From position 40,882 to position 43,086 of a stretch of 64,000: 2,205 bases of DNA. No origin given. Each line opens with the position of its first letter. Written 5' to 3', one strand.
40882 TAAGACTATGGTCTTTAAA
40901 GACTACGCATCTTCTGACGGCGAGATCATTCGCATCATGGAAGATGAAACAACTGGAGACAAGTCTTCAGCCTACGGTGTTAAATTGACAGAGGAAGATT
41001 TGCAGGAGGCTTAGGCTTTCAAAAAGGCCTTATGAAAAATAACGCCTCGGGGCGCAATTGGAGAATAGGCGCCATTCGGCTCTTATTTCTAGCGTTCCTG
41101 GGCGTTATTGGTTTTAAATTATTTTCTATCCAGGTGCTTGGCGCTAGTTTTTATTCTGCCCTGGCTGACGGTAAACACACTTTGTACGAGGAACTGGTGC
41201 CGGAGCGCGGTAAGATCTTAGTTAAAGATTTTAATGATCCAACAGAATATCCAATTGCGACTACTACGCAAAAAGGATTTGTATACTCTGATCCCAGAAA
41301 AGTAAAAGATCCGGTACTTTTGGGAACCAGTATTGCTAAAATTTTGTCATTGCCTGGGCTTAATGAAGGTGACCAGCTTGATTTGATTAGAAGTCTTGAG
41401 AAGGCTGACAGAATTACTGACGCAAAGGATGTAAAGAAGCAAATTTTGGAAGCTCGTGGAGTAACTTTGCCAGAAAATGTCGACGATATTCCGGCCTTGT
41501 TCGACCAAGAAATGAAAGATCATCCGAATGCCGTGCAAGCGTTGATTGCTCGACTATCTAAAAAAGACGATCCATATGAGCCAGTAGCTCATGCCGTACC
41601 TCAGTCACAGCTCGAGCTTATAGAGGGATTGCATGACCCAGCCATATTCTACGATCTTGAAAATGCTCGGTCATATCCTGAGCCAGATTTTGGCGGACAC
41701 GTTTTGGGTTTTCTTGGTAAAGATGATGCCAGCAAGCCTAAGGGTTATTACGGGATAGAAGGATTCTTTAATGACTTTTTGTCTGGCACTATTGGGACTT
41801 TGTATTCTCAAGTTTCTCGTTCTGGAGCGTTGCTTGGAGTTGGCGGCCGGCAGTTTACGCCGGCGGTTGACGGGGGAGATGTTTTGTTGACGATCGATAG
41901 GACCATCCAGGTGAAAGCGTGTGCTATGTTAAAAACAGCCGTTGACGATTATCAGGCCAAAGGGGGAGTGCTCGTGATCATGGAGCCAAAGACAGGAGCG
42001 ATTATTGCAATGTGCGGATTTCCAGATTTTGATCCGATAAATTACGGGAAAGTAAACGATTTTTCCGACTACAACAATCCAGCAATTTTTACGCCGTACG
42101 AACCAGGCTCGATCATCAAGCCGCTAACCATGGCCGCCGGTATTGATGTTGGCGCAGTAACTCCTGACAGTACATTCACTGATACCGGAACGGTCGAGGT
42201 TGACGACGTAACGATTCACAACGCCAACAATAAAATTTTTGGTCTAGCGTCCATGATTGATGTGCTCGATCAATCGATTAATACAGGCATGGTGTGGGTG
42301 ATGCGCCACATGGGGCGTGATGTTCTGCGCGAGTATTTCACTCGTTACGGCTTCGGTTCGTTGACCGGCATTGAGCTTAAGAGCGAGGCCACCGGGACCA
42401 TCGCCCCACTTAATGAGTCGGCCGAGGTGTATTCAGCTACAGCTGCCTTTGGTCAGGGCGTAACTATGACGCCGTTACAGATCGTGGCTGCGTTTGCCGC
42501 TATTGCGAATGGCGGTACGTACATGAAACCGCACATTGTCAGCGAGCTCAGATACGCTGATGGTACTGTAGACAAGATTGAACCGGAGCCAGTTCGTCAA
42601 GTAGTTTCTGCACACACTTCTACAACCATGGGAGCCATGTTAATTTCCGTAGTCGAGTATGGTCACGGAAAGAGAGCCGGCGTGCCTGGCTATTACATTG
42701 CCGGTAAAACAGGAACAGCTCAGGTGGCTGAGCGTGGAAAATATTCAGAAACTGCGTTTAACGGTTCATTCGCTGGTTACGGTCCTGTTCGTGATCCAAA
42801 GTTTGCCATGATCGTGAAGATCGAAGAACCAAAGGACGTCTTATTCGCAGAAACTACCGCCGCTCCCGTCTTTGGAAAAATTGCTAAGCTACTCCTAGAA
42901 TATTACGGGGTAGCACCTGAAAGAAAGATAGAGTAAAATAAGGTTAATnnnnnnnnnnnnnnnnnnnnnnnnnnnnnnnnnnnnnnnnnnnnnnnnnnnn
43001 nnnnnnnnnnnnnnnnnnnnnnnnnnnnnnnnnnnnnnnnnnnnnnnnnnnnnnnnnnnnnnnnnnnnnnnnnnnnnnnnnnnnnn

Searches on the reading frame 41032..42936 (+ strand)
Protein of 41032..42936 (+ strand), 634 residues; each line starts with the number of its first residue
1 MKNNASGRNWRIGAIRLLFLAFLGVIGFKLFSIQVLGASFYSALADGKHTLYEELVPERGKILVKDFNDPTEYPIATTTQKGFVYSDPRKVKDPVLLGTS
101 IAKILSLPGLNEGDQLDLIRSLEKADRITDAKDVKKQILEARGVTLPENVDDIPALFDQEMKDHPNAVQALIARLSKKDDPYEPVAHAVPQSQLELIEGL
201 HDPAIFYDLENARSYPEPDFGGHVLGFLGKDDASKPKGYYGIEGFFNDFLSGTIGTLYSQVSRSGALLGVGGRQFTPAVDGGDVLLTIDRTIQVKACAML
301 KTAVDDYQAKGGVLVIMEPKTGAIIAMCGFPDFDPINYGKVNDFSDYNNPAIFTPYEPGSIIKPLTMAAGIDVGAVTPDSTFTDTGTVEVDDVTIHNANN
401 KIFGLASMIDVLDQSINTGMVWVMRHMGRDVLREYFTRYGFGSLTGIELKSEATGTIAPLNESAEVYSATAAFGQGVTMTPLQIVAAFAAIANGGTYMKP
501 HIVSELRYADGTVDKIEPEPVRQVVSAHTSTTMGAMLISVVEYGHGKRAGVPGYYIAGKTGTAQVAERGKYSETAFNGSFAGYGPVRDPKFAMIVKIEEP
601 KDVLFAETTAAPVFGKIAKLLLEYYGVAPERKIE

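Call 22: search_protein_families(library=pfam, proteins=[window:41032-42936:+], max_evalue=0.001)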
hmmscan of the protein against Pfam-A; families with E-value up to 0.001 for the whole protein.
window:41032-42936:+ (634 aa): 2 families
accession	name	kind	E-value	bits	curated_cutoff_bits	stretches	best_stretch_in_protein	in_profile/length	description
PF00905.27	Transpeptidase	-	3e-72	243.8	22.1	1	312-618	1-298/299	Penicillin binding protein transpeptidase domain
PF03717.20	PBP_dimer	-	3.4e-05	24.8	24.4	1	57-267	4-175/180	Penicillin-binding Protein dimerisation domain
